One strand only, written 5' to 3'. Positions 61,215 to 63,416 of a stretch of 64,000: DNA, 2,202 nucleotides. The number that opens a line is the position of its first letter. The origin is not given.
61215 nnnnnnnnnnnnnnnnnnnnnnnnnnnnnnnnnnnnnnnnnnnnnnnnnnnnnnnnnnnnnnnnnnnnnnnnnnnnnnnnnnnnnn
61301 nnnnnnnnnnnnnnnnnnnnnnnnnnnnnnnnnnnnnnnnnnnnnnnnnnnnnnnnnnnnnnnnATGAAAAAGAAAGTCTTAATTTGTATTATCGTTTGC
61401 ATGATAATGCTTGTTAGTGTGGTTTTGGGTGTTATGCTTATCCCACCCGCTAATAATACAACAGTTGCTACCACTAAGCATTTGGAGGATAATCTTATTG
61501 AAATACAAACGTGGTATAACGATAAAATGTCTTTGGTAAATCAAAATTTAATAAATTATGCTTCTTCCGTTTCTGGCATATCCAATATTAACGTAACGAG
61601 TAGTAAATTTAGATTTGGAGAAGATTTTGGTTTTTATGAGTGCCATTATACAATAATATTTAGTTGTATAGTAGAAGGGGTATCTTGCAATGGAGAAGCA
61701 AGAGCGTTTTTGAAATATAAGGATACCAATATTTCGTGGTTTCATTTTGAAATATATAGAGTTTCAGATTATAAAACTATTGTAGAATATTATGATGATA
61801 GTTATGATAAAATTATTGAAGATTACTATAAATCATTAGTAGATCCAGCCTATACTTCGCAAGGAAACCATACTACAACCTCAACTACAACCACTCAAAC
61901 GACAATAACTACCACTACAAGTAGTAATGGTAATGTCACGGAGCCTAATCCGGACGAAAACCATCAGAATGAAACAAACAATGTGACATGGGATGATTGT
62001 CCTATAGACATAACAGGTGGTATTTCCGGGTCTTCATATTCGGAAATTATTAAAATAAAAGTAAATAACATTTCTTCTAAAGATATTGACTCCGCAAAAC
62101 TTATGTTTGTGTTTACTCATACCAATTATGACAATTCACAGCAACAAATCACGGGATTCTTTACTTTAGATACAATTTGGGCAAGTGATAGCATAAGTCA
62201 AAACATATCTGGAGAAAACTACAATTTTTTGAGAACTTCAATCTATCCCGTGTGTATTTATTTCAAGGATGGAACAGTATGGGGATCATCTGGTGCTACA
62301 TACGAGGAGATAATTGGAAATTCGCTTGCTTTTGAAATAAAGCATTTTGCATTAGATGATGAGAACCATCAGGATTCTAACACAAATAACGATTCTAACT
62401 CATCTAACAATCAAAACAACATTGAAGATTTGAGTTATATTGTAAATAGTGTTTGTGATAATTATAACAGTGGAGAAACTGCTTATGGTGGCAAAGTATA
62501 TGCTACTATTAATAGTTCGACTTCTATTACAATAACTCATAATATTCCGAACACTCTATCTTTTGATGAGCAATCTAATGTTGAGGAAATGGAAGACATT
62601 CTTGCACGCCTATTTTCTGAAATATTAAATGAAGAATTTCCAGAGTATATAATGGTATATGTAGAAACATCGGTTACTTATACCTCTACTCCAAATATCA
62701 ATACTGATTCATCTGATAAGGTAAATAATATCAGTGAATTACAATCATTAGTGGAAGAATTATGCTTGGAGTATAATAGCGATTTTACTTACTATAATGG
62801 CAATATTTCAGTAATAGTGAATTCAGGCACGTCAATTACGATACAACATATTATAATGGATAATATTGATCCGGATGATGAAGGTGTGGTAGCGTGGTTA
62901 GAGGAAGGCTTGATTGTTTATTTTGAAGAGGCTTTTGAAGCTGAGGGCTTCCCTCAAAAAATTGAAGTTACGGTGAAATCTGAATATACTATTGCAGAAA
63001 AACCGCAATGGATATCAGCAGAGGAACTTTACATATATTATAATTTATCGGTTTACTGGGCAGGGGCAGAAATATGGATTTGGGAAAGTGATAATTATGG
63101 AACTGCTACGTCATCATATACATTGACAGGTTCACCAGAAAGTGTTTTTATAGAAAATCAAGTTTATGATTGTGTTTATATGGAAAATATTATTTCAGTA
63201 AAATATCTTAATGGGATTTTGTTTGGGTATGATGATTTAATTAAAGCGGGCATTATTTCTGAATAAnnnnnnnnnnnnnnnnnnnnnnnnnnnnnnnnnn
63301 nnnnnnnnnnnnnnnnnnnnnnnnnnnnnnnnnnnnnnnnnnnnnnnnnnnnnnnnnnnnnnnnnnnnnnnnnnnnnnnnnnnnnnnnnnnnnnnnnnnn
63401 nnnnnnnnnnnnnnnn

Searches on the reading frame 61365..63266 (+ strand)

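Call 11: search_protein_families(library=pfam, proteins=[window:61365-63266:+], max_evalue=0.01)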
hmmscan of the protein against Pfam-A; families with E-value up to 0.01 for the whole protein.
window:61365-63266:+ (633 aa): 1 family
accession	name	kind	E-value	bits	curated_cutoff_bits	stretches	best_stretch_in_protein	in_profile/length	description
PF01594.21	AI-2E_transport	-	0.007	16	34.3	0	2-64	48-109/327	AI-2E family transporter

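Call 12: search_protein_families(library=ncbifam, proteins=[window:61365-63266:+], max_evalue=0.01)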
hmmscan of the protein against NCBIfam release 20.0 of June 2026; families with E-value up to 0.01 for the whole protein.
window:61365-63266:+ (633 aa): 0 families

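Call 37: search_protein_families(library=phrogs, proteins=[window:61365-63266:+], max_evalue=0.01)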
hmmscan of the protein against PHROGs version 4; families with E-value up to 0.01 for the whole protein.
window:61365-63266:+ (633 aa): 0 families
